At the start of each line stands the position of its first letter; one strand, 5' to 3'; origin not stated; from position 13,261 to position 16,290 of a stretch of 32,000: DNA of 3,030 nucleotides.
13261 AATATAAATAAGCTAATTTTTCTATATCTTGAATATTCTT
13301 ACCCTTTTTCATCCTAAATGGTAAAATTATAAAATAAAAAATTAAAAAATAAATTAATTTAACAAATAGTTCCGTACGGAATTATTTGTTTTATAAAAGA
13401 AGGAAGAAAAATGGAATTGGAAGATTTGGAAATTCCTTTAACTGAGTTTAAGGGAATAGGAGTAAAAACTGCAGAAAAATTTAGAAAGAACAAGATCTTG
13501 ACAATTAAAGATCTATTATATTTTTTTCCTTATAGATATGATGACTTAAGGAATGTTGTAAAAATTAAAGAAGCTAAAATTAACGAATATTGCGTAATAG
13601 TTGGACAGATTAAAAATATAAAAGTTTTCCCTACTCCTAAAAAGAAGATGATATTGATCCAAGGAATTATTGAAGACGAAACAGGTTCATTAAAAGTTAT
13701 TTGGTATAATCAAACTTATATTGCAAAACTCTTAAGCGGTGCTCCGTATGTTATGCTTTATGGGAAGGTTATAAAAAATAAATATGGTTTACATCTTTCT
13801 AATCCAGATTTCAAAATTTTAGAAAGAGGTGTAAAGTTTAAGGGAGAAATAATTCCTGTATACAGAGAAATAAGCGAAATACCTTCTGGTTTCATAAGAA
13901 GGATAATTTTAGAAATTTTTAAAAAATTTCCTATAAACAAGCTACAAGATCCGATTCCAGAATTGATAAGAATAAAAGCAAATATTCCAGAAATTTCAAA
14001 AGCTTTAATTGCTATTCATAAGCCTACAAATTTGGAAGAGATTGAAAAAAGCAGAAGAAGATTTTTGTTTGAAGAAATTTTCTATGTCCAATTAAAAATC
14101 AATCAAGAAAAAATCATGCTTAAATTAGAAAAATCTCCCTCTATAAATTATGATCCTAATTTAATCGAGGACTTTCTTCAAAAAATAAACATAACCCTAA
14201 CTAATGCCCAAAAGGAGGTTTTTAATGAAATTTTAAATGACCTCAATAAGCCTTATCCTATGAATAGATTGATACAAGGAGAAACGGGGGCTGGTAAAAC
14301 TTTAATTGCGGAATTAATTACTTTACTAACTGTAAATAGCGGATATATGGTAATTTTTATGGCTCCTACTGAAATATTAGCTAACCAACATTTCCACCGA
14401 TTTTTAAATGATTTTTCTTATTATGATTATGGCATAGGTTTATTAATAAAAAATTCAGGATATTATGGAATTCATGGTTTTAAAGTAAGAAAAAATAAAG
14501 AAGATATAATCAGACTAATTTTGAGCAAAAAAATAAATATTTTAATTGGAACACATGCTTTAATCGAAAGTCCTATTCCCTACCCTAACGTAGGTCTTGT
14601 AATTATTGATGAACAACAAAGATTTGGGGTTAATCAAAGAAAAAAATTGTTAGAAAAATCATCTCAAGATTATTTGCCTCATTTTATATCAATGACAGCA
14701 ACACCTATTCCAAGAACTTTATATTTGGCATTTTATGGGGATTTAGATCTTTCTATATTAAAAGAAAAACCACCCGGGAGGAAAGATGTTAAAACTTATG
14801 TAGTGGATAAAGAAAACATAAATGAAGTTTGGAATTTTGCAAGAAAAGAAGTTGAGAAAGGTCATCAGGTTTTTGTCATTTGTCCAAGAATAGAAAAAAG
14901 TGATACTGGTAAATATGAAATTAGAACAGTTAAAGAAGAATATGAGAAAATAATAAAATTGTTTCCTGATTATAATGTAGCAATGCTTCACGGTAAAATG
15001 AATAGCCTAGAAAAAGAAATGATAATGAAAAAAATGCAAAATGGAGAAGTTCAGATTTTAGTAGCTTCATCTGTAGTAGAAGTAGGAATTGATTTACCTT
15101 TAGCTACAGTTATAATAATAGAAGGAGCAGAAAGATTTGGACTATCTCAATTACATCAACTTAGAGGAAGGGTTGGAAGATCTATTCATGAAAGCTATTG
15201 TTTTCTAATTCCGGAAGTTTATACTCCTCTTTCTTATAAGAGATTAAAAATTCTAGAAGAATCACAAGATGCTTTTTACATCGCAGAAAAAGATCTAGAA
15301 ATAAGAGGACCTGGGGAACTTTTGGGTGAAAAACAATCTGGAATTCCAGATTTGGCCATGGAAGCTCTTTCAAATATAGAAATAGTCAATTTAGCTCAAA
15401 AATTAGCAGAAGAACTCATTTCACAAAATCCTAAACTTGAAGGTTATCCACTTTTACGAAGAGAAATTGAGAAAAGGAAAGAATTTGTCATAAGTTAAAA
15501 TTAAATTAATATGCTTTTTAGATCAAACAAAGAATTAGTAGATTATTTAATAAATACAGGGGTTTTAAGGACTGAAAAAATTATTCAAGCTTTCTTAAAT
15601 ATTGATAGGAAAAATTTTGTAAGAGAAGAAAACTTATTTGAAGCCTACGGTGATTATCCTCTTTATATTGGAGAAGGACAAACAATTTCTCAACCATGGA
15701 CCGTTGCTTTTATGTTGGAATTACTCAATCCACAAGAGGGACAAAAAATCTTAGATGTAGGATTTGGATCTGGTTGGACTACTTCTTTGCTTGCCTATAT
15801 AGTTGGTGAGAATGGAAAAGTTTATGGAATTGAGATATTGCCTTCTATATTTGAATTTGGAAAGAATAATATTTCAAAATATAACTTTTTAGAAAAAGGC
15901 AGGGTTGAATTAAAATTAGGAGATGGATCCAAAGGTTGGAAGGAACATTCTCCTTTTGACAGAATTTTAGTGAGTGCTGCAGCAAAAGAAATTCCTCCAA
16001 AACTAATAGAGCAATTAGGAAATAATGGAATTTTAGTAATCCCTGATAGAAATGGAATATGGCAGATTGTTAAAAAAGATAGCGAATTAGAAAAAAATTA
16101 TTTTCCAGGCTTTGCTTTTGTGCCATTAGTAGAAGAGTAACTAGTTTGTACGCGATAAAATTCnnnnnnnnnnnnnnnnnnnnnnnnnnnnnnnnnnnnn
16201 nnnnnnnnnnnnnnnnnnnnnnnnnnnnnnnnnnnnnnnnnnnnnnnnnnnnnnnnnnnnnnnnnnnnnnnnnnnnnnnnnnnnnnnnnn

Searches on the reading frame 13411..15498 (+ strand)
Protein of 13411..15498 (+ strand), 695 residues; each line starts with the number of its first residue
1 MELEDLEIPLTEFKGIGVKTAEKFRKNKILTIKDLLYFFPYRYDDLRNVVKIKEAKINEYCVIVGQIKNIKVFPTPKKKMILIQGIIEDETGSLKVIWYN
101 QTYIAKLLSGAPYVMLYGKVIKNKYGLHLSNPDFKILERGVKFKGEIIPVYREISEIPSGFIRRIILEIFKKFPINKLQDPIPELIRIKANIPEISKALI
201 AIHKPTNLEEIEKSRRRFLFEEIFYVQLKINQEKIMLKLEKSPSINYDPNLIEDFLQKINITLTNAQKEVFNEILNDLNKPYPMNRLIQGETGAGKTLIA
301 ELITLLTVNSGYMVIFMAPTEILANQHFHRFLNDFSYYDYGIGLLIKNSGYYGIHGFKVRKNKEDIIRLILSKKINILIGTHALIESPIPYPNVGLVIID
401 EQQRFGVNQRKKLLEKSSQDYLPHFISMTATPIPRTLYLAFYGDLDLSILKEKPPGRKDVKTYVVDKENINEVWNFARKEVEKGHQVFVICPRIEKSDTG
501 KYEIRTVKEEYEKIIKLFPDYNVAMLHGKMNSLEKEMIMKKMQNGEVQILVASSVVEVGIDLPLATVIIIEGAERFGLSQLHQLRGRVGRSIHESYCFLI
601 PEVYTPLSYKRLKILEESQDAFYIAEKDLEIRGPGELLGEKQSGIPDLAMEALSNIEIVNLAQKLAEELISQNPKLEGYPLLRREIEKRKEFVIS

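Call 4: search_protein_families(library=pfam, proteins=[window:13411-15498:+], max_evalue=0.01)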
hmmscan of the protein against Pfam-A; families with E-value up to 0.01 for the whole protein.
window:13411-15498:+ (695 aa): 9 families
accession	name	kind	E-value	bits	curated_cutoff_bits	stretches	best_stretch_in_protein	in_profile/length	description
PF17191.10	RecG_wedge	-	4.6e-23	82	23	1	14-168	6-157/162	RecG wedge domain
PF00270.35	DEAD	-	7.1e-22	78.4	26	1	264-436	1-163/167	DEAD/DEAH box helicase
PF00271.37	Helicase_C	-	9.9e-22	77.7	23.5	1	480-590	11-108/110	Helicase conserved C-terminal domain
PF04851.21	ResIII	-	2.3e-11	44.3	22.5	1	261-432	2-162/164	Type III restriction enzyme, res subunit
PF19833.4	RecG_dom3_C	-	4.7e-08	33.4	26.8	1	619-677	2-62/87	ATP-dependent DNA helicase RecG, domain 3, C-terminal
PF01336.31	tRNA_anti-codon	-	1.3e-06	28.7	27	1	62-137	2-75/75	OB-fold nucleic acid binding domain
PF22590.2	Cas3-like_C_2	-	0.00014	22.5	27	1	504-591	12-104/106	CRISPR-associated nuclease/helicase Cas3, C-terminal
PF13604.12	AAA_30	-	0.00024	21.3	27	1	263-326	2-61/191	AAA domain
PF16203.11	ERCC3_RAD25_C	-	0.0023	17.7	27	1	522-591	81-151/248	ERCC3/RAD25/XPB C-terminal helicase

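Call 53: find_homologous_proteins(query=window:13411-15498:+, max_evalue=1e-100)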
Query window:13411-15498:+ (695 aa): 7080 proteins with E <= 1e-100 among 8000 candidates; the best 120 are listed.
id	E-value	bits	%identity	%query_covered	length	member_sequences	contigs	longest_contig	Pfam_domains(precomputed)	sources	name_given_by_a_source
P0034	0.0e+0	1526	100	100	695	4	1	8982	PF00270.36,PF17191.11,PF00271.38,PF01336.32,PF19833.5,PF04851.22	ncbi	ncbi:MAG: ATP-dependent DNA helicase RecG [Candidatus Aenigmatarchaeota archaeon]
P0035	0.0e+0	1277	82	100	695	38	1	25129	PF00270.36,PF17191.11,PF00271.38,PF01336.32,PF22590.3,PF19833.5,PF04851.22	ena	-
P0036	0.0e+0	1275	80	100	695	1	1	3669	PF00270.36,PF17191.11,PF00271.38,PF01336.32,PF19833.5,PF04851.22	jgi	-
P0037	0.0e+0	1272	81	100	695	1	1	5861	PF00270.36,PF17191.11,PF00271.38,PF01336.32,PF19833.5,PF04851.22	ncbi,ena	-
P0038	0.0e+0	1267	82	100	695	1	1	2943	PF00270.36,PF17191.11,PF00271.38,PF01336.32,PF19833.5,PF04851.22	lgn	-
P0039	0.0e+0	1245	80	100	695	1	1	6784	PF00270.36,PF17191.11,PF00271.38,PF01336.32,PF22590.3,PF19833.5,PF04851.22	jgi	-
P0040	0.0e+0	1241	80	100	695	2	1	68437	PF00270.36,PF17191.11,PF00271.38,PF22590.3,PF19833.5,PF04851.22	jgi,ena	-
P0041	0.0e+0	1087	70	100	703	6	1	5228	PF00270.36,PF17191.11,PF00271.38,PF01336.32,PF22590.3,PF19833.5,PF04851.22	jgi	jgi:ATP-dependent DNA helicase RecG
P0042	0.0e+0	1083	71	100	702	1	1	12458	PF00270.36,PF13604.13,PF17191.11,PF00271.38,PF01336.32,PF22590.3,PF19833.5,PF04851.22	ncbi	ncbi:MAG: ATP-dependent DNA helicase RecG [Minisyncoccia bacterium]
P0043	0.0e+0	1066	69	100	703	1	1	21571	PF00270.36,PF13604.13,PF17191.11,PF00271.38,PF01336.32,PF22590.3,PF19833.5,PF04851.22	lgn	-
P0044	2.2e-289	980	63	100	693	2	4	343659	PF00270.36,PF16203.12,PF17191.11,PF00271.38,PF01336.32,PF19833.5,PF04851.22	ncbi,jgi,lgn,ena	jgi:ATP-dependent DNA helicase RecG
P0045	8.3e-287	971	63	100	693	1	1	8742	PF00270.36,PF17191.11,PF00271.38,PF01336.32,PF19833.5,PF04851.22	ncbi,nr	ncbi:MAG: ATP-dependent DNA helicase RecG [Patescibacteria group bacterium]|nr:ATP-dependent DNA hel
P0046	1.4e-286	970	64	100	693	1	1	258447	PF00270.36,PF17191.11,PF00271.38,PF22590.3,PF19833.5,PF04851.22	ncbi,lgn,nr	ncbi:MAG: ATP-dependent DNA helicase RecG [Candidatus Parcubacteria bacterium]|nr:MAG: ATP-dependent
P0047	2.2e-286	970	63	100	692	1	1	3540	PF00270.36,PF17191.11,PF00271.38,PF19833.5,PF04851.22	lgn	-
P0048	4.0e-283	959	63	100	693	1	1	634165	PF00270.36,PF17191.11,PF00271.38,PF01336.32,PF19833.5,PF04851.22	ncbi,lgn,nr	ncbi:MAG: ATP-dependent DNA helicase RecG [Candidatus Parcubacteria bacterium]|nr:MAG: ATP-dependent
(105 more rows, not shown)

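Call 54: find_encoding_contigs(protein=P0035, flank=6000, max_places=2)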
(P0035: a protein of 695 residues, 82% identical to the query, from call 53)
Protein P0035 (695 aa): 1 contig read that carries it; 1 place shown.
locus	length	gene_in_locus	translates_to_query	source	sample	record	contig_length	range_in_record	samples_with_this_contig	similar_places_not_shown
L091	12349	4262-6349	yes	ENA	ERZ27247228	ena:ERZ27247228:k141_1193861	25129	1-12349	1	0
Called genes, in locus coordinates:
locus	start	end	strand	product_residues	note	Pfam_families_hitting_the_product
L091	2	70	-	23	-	?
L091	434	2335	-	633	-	-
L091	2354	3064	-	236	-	PF00561:Abhydrolase_1, PF12697:Abhydrolase_6, PF00975:Thioesterase (weak), PF03096:Ndr (weak), PF10230:LIDHydrolase (faint), PF12146:Hydrolase_4, PF12695:Abhydrolase_5 (faint)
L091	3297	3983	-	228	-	PF20803:PaaX_M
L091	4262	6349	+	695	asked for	PF17191:RecG_wedge, PF01336:tRNA_anti-codon (faint), PF04851:ResIII, PF00270:DEAD, PF00271:Helicase_C, PF22590:Cas3-like_C_2 (faint), PF19833:RecG_dom3_C (weak)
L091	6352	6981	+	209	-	PF01135:PCMT, PF01209:Ubie_methyltran (weak), PF01189:Methyltr_RsmB-F (weak), PF13847:Methyltransf_31, PF13649:Methyltransf_25 (weak)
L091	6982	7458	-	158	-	PF00472:RF-1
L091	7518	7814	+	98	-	PF02686:GatC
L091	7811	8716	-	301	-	PF18075:FtsX_ECD, PF02687:FtsX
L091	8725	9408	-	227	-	PF02463:SMC_N (faint), PF00005:ABC_tran, PF13304:AAA_21 (faint)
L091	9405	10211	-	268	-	PF03462:PCRF, PF00472:RF-1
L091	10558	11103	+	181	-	-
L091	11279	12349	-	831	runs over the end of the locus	PF07517:SecA_DEAD, PF01043:SecA_PP_bind, PF21090:P-loop_SecA, PF07516:SecA_SW, PF02810:SEC-C (weak)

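Call 55: find_encoding_contigs(protein=P0040, flank=6000, max_places=2)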
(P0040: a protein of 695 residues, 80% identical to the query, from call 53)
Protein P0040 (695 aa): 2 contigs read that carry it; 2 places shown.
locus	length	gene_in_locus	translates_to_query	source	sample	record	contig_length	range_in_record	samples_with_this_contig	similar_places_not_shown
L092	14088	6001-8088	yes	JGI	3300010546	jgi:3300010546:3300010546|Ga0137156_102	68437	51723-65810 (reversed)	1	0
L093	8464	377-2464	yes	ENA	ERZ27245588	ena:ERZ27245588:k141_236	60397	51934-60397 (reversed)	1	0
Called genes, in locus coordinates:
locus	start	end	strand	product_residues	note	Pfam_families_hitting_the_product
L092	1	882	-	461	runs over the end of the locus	PF07690:MFS_1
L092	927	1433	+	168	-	-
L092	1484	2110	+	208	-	PF04011:LemA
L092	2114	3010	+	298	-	PF01435:Peptidase_M48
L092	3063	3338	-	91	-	-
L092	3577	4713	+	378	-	PF01743:PolyA_pol, PF12627:PolyA_pol_RNAbd, PF01966:HD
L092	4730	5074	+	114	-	PF13735:tRNA_NucTran2_2 (weak)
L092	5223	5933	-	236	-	PF00561:Abhydrolase_1, PF12697:Abhydrolase_6, PF00975:Thioesterase (weak), PF03096:Ndr (weak), PF10230:LIDHydrolase, PF12146:Hydrolase_4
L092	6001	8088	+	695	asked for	PF17191:RecG_wedge, PF04851:ResIII, PF00270:DEAD, PF00271:Helicase_C, PF22590:Cas3-like_C_2 (faint), PF19833:RecG_dom3_C (weak)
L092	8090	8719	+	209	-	PF01135:PCMT, PF01209:Ubie_methyltran (weak), PF01189:Methyltr_RsmB-F (faint), PF13847:Methyltransf_31 (weak), PF13649:Methyltransf_25 (weak)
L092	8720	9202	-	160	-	PF00472:RF-1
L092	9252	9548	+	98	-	PF02686:GatC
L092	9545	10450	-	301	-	PF18075:FtsX_ECD, PF02687:FtsX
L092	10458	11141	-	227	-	PF00005:ABC_tran, PF13304:AAA_21 (weak)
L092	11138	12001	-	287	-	PF03462:PCRF, PF00472:RF-1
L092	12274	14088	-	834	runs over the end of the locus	PF07517:SecA_DEAD, PF01043:SecA_PP_bind, PF21090:P-loop_SecA, PF07516:SecA_SW, PF02810:SEC-C (weak)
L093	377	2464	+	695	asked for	PF17191:RecG_wedge, PF04851:ResIII, PF00270:DEAD, PF00271:Helicase_C, PF22590:Cas3-like_C_2 (faint), PF19833:RecG_dom3_C (weak)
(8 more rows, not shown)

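Call 56: find_encoding_contigs(protein=P0043, flank=6000, max_places=2)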
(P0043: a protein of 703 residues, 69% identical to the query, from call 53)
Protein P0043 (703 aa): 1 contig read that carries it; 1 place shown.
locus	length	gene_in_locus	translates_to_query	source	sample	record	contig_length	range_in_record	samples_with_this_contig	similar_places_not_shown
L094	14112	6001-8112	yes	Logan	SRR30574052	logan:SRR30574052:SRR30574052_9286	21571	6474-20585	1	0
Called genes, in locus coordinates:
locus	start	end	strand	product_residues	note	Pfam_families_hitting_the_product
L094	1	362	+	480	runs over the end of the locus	PF01943:Polysacc_synt, PF03023:MurJ, PF13440:Polysacc_synt_3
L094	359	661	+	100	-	PF02686:GatC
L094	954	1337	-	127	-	-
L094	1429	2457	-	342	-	PF02388:FemAB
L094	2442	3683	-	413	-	PF01041:DegT_DnrJ_EryC1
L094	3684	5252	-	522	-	PF02875:Mur_ligase_C (faint), PF08245:Mur_ligase_M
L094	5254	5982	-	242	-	PF00561:Abhydrolase_1, PF12697:Abhydrolase_6, PF10230:LIDHydrolase (faint), PF20408:Abhydrolase_11 (faint), PF12146:Hydrolase_4, PF12695:Abhydrolase_5 (faint)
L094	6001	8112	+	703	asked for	PF17191:RecG_wedge, PF01336:tRNA_anti-codon (weak), PF00270:DEAD, PF04851:ResIII, PF13604:AAA_30 (faint), PF00271:Helicase_C, PF22590:Cas3-like_C_2 (faint), PF19833:RecG_dom3_C (weak)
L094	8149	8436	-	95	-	-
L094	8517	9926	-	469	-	PF07690:MFS_1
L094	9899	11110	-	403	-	PF01702:TGT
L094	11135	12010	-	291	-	PF10343:Q_salvage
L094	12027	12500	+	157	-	-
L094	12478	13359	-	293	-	PF01745:IPT (weak), PF01715:IPPT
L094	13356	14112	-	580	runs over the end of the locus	?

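Call 57: find_encoding_contigs(protein=P0044, flank=6000, max_places=2)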
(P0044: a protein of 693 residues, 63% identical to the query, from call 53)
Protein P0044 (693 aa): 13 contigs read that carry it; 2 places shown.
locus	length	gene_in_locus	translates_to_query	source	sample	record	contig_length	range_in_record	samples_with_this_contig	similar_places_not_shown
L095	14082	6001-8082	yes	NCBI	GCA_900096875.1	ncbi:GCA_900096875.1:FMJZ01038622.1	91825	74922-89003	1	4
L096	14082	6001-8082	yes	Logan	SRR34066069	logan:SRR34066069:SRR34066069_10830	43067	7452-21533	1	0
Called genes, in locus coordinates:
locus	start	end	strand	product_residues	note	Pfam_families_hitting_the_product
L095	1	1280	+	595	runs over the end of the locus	PF07973:tRNA_SAD, PF00587:tRNA-synt_2b, PF03129:HGTP_anticodon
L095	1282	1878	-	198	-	PF08123:DOT1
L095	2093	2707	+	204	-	PF04011:LemA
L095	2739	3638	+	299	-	PF01435:Peptidase_M48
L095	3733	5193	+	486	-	PF01743:PolyA_pol, PF12627:PolyA_pol_RNAbd, PF01966:HD, PF13735:tRNA_NucTran2_2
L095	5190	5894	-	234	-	PF00561:Abhydrolase_1, PF12697:Abhydrolase_6, PF03096:Ndr (weak), PF10230:LIDHydrolase (faint), PF12146:Hydrolase_4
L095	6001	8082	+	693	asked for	PF17191:RecG_wedge, PF01336:tRNA_anti-codon (weak), PF04851:ResIII, PF00270:DEAD, PF00271:Helicase_C, PF16203:ERCC3_RAD25_C (faint), PF19833:RecG_dom3_C (weak)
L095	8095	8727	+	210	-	PF01135:PCMT, PF01209:Ubie_methyltran (weak), PF01189:Methyltr_RsmB-F (weak), PF13847:Methyltransf_31 (weak), PF13649:Methyltransf_25 (weak)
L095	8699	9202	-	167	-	PF00472:RF-1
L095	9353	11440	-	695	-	-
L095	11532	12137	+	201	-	-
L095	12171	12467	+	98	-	PF02686:GatC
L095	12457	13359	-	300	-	PF18075:FtsX_ECD, PF02687:FtsX (weak)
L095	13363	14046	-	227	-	PF02463:SMC_N (faint), PF00005:ABC_tran, PF13304:AAA_21 (faint)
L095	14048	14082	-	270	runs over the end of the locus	PF03462:PCRF, PF00472:RF-1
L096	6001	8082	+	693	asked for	PF17191:RecG_wedge, PF01336:tRNA_anti-codon (weak), PF04851:ResIII, PF00270:DEAD, PF00271:Helicase_C, PF16203:ERCC3_RAD25_C (faint), PF19833:RecG_dom3_C (weak)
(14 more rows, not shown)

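Call 66: search_protein_families(library=pfam, proteins=[L091:434-2335:-], max_evalue=0.001)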
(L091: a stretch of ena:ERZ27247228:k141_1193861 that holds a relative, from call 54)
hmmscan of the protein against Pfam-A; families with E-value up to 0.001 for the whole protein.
L091:434-2335:- (633 aa): 1 family
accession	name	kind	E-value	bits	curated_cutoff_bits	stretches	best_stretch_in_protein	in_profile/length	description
PF13414.12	TPR_11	-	0.00018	21.6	26.8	0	569-600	10-41/42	TPR repeat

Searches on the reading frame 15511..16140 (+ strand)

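Call 4: search_protein_families(library=pfam, proteins=[window:15511-16140:+], max_evalue=0.01)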
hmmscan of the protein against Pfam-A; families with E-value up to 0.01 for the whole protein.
window:15511-16140:+ (209 aa): 9 families
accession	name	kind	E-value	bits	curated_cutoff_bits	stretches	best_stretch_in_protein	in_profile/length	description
PF01135.25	PCMT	-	2.2e-55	188.1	20.3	1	5-208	2-207/210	Protein-L-isoaspartate(D-aspartate) O-methyltransferase (PCMT)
PF13847.12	Methyltransf_31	-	5.7e-08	33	27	1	76-177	3-109/145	Methyltransferase domain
PF13649.12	Methyltransf_25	-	6.2e-07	30.5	27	1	80-165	1-81/97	Methyltransferase domain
PF01209.24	Ubie_methyltran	-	1.4e-06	28.3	20.1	1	62-158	34-126/233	ubiE/COQ5 methyltransferase family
PF01269.23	Fibrillarin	-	1.5e-05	24.7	27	1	72-113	67-108/227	Fibrillarin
PF01189.24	Methyltr_RsmB-F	-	1.9e-05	24.9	27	1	71-156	3-87/199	16S rRNA methyltransferase RsmB/F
PF01596.23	Methyltransf_3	-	0.0012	18.6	22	1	68-177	36-152/204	O-methyltransferase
PF08241.18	Methyltransf_11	-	0.0035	18.4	21.2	1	81-158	1-70/95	Methyltransferase domain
PF08242.18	Methyltransf_12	-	0.0055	17.8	30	1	81-158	1-75/98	Methyltransferase domain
